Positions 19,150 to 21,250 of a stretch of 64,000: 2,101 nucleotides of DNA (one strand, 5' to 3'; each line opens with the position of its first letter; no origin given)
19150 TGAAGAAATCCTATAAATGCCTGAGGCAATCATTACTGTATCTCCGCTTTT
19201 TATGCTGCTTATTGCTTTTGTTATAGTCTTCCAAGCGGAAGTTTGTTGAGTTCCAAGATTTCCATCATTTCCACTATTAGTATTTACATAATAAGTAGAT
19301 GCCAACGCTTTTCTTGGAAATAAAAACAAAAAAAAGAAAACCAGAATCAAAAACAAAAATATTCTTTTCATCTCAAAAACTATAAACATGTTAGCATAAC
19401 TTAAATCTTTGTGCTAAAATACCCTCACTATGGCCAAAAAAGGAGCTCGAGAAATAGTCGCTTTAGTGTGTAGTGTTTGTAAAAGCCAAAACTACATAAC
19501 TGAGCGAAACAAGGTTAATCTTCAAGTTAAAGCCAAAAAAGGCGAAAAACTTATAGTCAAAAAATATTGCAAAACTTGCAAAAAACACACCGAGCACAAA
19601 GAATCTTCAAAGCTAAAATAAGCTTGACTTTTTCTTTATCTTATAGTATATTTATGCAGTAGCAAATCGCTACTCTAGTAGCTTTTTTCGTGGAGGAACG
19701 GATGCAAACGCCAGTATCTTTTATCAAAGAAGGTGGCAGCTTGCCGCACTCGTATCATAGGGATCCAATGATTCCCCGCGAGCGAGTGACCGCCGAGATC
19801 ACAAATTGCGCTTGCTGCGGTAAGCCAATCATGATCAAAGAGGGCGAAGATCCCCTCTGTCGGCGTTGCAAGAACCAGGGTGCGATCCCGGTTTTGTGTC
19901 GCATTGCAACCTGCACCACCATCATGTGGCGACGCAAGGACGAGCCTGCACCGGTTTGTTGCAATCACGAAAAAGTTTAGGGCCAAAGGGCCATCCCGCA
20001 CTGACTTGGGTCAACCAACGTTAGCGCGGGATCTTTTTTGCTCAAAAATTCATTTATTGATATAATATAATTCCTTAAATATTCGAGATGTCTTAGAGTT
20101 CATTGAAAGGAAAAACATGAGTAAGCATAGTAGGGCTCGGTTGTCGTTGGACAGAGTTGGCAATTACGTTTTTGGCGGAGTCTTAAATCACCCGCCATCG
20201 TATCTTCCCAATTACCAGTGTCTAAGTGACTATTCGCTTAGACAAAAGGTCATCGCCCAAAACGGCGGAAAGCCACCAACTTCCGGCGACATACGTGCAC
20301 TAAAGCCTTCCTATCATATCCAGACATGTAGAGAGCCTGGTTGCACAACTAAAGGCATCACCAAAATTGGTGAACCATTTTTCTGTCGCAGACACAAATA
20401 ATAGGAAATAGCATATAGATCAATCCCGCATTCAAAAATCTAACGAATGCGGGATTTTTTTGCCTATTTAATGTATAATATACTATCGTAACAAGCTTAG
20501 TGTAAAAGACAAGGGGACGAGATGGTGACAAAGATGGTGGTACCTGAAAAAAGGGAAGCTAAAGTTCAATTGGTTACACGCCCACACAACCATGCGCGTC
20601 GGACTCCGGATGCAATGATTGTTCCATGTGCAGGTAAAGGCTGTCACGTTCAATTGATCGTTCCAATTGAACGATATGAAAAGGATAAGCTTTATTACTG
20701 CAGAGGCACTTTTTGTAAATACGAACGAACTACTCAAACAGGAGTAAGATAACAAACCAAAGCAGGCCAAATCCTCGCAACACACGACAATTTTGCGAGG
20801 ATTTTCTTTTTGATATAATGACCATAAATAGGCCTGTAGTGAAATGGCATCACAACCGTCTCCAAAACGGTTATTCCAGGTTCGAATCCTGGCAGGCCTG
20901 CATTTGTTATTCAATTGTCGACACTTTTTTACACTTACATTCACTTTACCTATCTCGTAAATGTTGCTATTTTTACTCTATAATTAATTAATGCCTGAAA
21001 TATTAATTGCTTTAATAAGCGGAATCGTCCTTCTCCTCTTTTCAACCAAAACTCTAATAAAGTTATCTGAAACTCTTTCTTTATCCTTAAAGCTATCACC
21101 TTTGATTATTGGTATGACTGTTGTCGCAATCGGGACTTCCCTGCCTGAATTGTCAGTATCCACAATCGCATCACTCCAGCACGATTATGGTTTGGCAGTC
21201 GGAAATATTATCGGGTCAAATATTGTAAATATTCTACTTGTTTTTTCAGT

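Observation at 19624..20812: Three paralogous small Cys-rich (zinc-ribbon-like) genes, each a separate transcription unit, inserted between rpmG and tRNA-Trp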

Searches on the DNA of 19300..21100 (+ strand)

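Call 8: search_rna_families(source=window, start=19300, end=21100, threshold=evalue, max_evalue=10)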
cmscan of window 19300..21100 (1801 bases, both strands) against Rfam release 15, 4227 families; matches with E-value up to 10: 11.
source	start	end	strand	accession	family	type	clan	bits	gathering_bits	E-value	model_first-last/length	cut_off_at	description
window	20830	20900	+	RF00005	tRNA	Gene; tRNA;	CL00001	65.9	29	1.2e-13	1-71/71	no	tRNA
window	20826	20931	+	RF02435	SpF41_sRNA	Gene; sRNA;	-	26.9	52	0.15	1-105/105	no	Streptococcus sRNA SpF41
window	20362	20462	+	RF00513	Trp_leader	Cis-reg; leader;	-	25.7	41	0.017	1-100/100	no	Tryptophan operon leader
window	20418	20511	-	RF02450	ncr1175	Gene; sRNA;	-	19.8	60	1.4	1-110/110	no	Bacillus sRNA ncr1175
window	20713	20813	+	RF01771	rnk_leader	Cis-reg; leader;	-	19.4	50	3.5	1-109/109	no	Enterobacteria rnk leader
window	20827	20899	-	RF01178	snoR77Y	Gene; snRNA; snoRNA; CD-box;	CL00057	18.4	52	3.7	1-85/85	no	Small nucleolar RNA snoR77Y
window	20968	20996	+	RF01904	HOTAIR_1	Gene; lncRNA;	-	17.2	44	3.5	1-37/37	no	HOTAIR conserved region 1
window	20528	20557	+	RF02929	algC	Cis-reg;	-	17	33.8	4.4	1-52/52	no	algC RNA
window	20435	20509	+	RF00636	NRON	Gene;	-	16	50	0.085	1-370/370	no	ncRNA Repressor of NFAT (nuclear factor of activated T cells)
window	21070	21095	-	RF00180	REN-SRE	Cis-reg;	-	13.4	41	5.1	1-37/37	no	Renin stability regulatory element (REN-SRE)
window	20429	20533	+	RF02081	STnc550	Gene; sRNA;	-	12.2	48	5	201-304/388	no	Enterobacterial sRNA STnc550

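Call 34: search_dna_similar(query=window:19600-20830:+, collection=phages, mode=distant, max_evalue=0.01)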
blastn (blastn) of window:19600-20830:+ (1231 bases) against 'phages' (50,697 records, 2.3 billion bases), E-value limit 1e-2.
No match.

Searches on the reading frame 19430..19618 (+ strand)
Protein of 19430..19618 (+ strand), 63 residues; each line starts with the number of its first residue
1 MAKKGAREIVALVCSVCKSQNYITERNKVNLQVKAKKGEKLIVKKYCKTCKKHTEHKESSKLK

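Call 20: find_related_loci(query=window:19430-19618:+, collection=genome_contigs, flank=4000)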
Query window:19430-19618:+ (63 aa) in genome_contigs; peptide patterns used: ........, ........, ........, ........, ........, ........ (x = any residue, [..] = any of these).
599 stretches matched a pattern (row limit reached: there are more); 462 encode a relative of the query (tblastn E <= 1e-3); the best 80 are kept; 80 distinct loci.
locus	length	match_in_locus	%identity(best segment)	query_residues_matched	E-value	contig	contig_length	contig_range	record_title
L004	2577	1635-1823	79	1-63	7e-28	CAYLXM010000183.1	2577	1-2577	MAG TPA_asm: uncultured Rhodothermales bacterium isolate SRP319275_co4_131 genome assembly, contig: NODE_48458_length_25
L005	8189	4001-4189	73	1-63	2e-27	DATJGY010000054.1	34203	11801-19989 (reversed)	MAG TPA_asm: Alphaproteobacteria bacterium isolate SMAG_U15498 k141_6365862, whole genome shotgun sequence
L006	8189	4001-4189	75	1-63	2e-26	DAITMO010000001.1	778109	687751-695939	MAG TPA_asm: Patescibacteria group bacterium isolate CTOTU7669 NODE_3_length_778109_cov_12.319549, whole genome shotgun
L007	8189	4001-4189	76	1-63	1e-25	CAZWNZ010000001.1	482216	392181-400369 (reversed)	MAG TPA_asm: uncultured Gammaproteobacteria bacterium isolate SRP192927_co3_839 genome assembly, contig: NODE_2_length_4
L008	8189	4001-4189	75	1-63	2e-25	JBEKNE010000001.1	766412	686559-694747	MAG: Candidatus Microgenomates bacterium isolate SPRUCE 40 SPRUCE_40_1, whole genome shotgun sequence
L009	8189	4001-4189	70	1-63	2e-25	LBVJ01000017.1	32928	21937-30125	MAG: Candidatus Woesebacteria bacterium GW2011_GWA1_38_8 UT06_C0017, whole genome shotgun sequence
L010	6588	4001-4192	75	1-63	4e-25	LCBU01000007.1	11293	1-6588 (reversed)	MAG: Candidatus Woesebacteria bacterium GW2011_GWA1_41_7 UU74_C0007, whole genome shotgun sequence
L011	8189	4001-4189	71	1-63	5e-25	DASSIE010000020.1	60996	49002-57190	MAG TPA_asm: Patescibacteria group bacterium isolate SMAG_U1079 k141_1218818, whole genome shotgun sequence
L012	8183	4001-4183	73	1-63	5e-25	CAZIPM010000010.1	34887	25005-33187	MAG TPA_asm: uncultured Gammaproteobacteria bacterium isolate SRP050083_co2_604 genome assembly, contig: NODE_745_length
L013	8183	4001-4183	73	1-63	1e-24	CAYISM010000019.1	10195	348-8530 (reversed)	MAG TPA_asm: uncultured Gammaproteobacteria bacterium isolate ERP119705_co3_788 genome assembly, contig: NODE_8059_lengt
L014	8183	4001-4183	71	1-63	2e-24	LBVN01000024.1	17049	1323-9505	MAG: Candidatus Woesebacteria bacterium GW2011_GWB1_38_8b UT10_C0024, whole genome shotgun sequence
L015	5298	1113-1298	73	1-63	2e-24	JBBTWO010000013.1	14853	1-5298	MAG: Patescibacteria group bacterium isolate H41-bin046_1 H41_bin046_1_000000000013, whole genome shotgun sequence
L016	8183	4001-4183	71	1-63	3e-24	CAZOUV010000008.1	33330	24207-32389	MAG TPA_asm: uncultured Gammaproteobacteria bacterium isolate SRP319275_co4_254 genome assembly, contig: NODE_708_length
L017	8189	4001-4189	68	1-63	3e-24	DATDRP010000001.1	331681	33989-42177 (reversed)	MAG TPA_asm: Patescibacteria group bacterium isolate SMAG_U7980 k141_3695755, whole genome shotgun sequence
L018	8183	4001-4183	71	1-63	4e-24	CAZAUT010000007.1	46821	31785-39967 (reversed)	MAG TPA_asm: uncultured Gammaproteobacteria bacterium isolate SRP319275_co4_74 genome assembly, contig: NODE_426_length_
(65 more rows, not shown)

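Call 30: search_protein_families(library=phrogs, proteins=[L003:348-509:+, L003:660-956:+], max_evalue=1)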
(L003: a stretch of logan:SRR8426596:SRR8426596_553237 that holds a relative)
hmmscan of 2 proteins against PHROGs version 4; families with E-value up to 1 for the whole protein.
L003:348-509:+ (54 aa): 2 families
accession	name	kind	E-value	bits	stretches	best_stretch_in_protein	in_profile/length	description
phrog_11872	-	unknown function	0.074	14.4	1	13-44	52-83/97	-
phrog_24566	-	unknown function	0.2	12.9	1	4-45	4-43/95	-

L003:660-956:+ (99 aa): 11 families
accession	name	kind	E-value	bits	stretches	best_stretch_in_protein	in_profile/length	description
phrog_6903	-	unknown function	0.0015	20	1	59-92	34-66/83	-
phrog_6417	-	other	0.0019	19.1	1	63-90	7-35/68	translational regulator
phrog_38606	-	unknown function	0.013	17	1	63-93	34-64/72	-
phrog_5602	-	unknown function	0.019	15.6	1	66-96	21-56/60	-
phrog_6422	-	moron, auxiliary metabolic gene and host takeover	0.024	16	1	62-93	6-41/120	Lar-like restriction alleviation protein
phrog_4875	-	unknown function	0.041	15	1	61-95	10-43/77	-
phrog_9825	-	unknown function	0.059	14.1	1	66-92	15-41/56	-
phrog_13335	-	unknown function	0.097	13.9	1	56-96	50-88/99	-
phrog_888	-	unknown function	0.18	12.5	1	64-94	8-41/271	-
phrog_37391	-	unknown function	0.22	12.7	1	39-60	33-53/65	-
phrog_27876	-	unknown function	0.31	12.3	1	66-91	2-27/48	-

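Call 31: search_protein_families(library=padloc, proteins=[L003:348-509:+, L003:660-956:+], max_evalue=1)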
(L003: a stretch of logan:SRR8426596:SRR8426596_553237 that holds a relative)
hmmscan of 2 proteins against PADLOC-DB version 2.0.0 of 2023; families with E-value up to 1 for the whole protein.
L003:348-509:+ (54 aa): 1 family
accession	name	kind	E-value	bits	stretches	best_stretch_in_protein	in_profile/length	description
PDLC03582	REase_II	-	0.03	11.3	1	8-51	123-166/521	Type II restriction enzyme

L003:660-956:+ (99 aa): 0 families

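Call 67: search_protein_families(library=ncbifam, proteins=[L003:348-509:+, L003:660-956:+], max_evalue=1)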
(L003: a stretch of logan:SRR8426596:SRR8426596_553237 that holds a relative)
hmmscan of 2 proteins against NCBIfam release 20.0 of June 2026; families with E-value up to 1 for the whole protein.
L003:348-509:+ (54 aa): 0 families

L003:660-956:+ (99 aa): 7 families
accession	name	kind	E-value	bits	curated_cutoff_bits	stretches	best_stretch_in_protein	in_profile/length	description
NF011683.0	PRK15103.1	equivalog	0.011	14.8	562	1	33-96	188-249/421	membrane integrity-associated transporter subunit PqiA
TIGR00373.1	TIGR00373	equivalog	0.017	14.7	149.5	1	65-91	111-137/162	transcription factor E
NF004910.0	PRK06266.1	equivalog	0.027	13.6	180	1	65-91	126-152/185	transcription initiation factor E subunit alpha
TIGR00375.1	TIGR00375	hypoth_equivalog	0.032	13.6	326.6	1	57-91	235-267/374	TIGR00375 family protein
TIGR04104.1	cxxc_20_cxxc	subfamily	0.042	14.2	45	1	64-95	1-38/93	TIGR04104 family putative zinc finger protein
TIGR02605.1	CxxC_CxxC_SSSS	subfamily_domain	0.055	13.6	31.3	1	65-95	7-39/52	FmdB family zinc ribbon protein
TIGR00155.1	pqiA_fam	subfamily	0.16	11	260.35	1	64-95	216-243/403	PqiA/YebS family transporter subunit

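Call 68: search_protein_families(library=pfam, proteins=[L003:348-509:+, L003:660-956:+], max_evalue=1)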
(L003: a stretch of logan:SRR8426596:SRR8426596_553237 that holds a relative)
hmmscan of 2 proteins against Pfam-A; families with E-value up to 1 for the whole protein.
L003:348-509:+ (54 aa): 0 families

L003:660-956:+ (99 aa): 14 families
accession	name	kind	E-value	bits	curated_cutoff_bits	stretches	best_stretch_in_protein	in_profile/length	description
PF10122.14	Zn_ribbon_Com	-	0.012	15.5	22.9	1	65-90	6-32/52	Mu-like prophage protein Com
PF14446.12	Prok-RING_1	-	0.013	15.9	29.1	1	62-90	3-28/54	Prokaryotic RING finger family 1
PF14471.11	DUF4428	-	0.05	13.9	27.8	1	66-96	2-34/51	Domain of unknown function (DUF4428)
PF18439.7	zf_UBZ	-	0.066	13.3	25.6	0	81-90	1-10/32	Ubiquitin-Binding Zinc Finger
PF01155.25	HypA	-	0.079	13.4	28.9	1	62-92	69-96/112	Hydrogenase/urease nickel incorporation, metallochaperone, hypA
PF08646.16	Rep_fac-A_C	-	0.085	13.1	28.5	1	64-93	19-48/146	Replication factor-A C terminal domain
PF00301.25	Rubredoxin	-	0.089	13.3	23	1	78-91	30-43/47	Rubredoxin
PF14577.11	SEO_C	-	0.13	12.1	26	1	33-91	162-221/232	Sieve element occlusion C-terminus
PF23145.1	Zf_2nd_IFT121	-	0.15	12.2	25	1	80-94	14-28/45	IFT121, second zinc finger domain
PF08271.17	Zn_Ribbon_TF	-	0.15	12.1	29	1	66-88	3-25/43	TFIIB zinc-binding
PF19134.6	DUF5817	-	0.17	12.3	31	1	66-92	6-31/57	Domain of unknown function (DUF5817)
PF13913.12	zf-C2HC_2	-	0.19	11.9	27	1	64-75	3-14/25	zinc-finger of a C2HC-type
PF13717.11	Zn_ribbon_4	-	0.36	11.2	30.3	0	85-91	5-11/36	zinc-ribbon domain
PF14369.11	Zn_ribbon_19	-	0.73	10.5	30.8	0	62-74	22-32/35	zinc-ribbon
